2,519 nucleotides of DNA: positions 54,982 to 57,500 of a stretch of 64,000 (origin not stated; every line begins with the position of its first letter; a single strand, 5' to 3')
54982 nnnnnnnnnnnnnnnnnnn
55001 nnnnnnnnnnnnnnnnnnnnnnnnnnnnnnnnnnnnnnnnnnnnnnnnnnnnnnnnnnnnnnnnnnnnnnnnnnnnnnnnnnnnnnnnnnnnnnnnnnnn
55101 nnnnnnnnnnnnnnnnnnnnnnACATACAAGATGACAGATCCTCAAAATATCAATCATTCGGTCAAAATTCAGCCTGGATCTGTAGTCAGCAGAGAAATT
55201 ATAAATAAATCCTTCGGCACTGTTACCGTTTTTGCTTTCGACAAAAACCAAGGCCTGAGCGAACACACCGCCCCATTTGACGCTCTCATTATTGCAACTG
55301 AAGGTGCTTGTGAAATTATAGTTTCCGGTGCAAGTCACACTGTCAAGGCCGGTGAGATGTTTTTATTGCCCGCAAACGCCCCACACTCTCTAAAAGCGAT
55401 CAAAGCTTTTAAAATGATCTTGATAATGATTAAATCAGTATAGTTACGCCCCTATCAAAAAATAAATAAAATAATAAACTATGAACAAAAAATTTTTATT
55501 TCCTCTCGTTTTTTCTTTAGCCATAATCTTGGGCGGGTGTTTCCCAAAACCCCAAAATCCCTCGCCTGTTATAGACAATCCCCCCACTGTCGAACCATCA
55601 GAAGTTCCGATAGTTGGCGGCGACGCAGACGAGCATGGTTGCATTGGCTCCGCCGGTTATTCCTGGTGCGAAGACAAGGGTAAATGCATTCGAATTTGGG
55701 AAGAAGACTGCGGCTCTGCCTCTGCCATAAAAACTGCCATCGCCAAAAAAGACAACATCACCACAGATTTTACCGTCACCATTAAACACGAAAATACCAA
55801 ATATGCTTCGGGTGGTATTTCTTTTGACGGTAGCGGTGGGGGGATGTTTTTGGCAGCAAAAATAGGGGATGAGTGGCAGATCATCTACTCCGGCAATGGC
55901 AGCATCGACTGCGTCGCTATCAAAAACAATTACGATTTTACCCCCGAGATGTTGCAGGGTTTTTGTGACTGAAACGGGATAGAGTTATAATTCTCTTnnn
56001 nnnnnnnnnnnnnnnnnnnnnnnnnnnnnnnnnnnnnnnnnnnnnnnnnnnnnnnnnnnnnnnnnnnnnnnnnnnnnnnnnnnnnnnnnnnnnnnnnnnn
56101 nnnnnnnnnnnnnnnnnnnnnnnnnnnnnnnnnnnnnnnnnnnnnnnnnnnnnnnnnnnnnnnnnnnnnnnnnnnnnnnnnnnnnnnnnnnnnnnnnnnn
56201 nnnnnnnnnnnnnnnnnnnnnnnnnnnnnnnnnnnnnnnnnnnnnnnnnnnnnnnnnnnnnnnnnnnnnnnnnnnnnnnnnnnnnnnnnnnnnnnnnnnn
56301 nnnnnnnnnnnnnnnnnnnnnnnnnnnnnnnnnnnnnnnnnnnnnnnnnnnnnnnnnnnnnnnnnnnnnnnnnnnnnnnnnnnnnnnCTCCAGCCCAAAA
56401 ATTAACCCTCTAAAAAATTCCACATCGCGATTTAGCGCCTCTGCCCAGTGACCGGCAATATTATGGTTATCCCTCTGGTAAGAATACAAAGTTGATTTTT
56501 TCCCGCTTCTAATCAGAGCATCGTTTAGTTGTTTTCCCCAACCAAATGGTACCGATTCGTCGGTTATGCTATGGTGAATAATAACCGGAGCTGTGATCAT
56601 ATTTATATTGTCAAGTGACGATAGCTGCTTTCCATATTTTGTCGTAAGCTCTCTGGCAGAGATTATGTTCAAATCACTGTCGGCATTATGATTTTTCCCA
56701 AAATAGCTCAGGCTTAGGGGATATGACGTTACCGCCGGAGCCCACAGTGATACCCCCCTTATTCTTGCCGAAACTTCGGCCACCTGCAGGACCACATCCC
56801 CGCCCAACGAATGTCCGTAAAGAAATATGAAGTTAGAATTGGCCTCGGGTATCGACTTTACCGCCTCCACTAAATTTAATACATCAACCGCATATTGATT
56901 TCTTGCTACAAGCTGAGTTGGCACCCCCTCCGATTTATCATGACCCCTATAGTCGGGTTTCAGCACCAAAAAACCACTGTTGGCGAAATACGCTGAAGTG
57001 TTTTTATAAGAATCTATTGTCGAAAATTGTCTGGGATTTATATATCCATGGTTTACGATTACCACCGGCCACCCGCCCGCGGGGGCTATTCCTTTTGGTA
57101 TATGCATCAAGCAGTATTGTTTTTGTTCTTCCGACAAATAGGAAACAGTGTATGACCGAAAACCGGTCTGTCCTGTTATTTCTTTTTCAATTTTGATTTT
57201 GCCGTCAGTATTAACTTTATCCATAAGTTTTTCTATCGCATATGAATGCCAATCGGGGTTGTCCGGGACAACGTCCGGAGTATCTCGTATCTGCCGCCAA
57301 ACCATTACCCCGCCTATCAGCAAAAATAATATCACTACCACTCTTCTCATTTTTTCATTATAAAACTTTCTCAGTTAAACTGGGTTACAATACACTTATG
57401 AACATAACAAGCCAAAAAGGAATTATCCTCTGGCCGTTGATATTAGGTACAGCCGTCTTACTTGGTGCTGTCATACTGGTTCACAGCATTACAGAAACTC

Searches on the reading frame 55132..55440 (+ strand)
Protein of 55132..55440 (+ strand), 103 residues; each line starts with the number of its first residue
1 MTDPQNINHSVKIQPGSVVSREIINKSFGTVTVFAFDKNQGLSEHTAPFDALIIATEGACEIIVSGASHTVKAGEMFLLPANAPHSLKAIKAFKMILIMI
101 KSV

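Call 25: search_protein_families(library=pfam, proteins=[window:55132-55440:+], max_evalue=0.01)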
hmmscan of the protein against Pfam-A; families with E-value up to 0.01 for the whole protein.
window:55132-55440:+ (103 aa): 4 families
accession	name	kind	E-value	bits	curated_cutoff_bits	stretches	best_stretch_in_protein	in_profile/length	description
PF07883.17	Cupin_2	-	7.8e-08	32.4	27.2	1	36-99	5-68/70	Cupin domain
PF02311.25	AraC_binding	-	3.5e-06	27.2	21.1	1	38-91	12-65/135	AraC-like ligand binding domain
PF06339.18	Ectoine_synth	-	0.0012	19.6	27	1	51-98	59-106/127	Ectoine synthase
PF06052.18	3-HAO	-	0.0069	16.5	25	0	70-88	78-96/151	3-hydroxyanthranilic acid dioxygenase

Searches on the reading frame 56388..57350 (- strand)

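Call 25: search_protein_families(library=pfam, proteins=[window:56388-57350:-], max_evalue=0.01)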
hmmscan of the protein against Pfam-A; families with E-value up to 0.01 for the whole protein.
window:56388-57350:- (321 aa): 11 families
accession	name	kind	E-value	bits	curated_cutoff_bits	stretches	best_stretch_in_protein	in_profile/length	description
PF12146.15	Hydrolase_4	-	1.5e-15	57.6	27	1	96-208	6-112/239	Serine aminopeptidase, S33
PF00326.27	Peptidase_S9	-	2.1e-10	40.9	22.6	1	115-310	3-203/213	Prolyl oligopeptidase family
PF01738.24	DLH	-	7.6e-10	39.2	21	1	93-297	12-187/217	Dienelactone hydrolase family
PF05448.18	AXE1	-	4.2e-07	29.5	21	1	33-210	23-213/321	Acetyl xylan esterase (AXE1)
PF00561.26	Abhydrolase_1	-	7.5e-07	29.5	25.8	1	95-205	1-102/245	alpha/beta hydrolase fold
PF20434.5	BD-FAE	-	7.5e-06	26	26.8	0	94-189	13-105/215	BD-FAE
PF02129.25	Peptidase_S15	-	1.3e-05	25.5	23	1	91-192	16-114/262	X-Pro dipeptidyl-peptidase (S15 family)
PF03583.20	LIP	-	5.7e-05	23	23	0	204-305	168-263/286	Secretory lipase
PF12697.13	Abhydrolase_6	-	0.00013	23.2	26.3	1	120-211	21-99/217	Alpha/beta hydrolase family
PF07224.18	Chlorophyllase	-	0.0021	17.3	26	1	90-191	38-134/301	Chlorophyllase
PF02230.22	Abhydrolase_2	-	0.0084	16.4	23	0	250-301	151-204/217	Phospholipase/Carboxylesterase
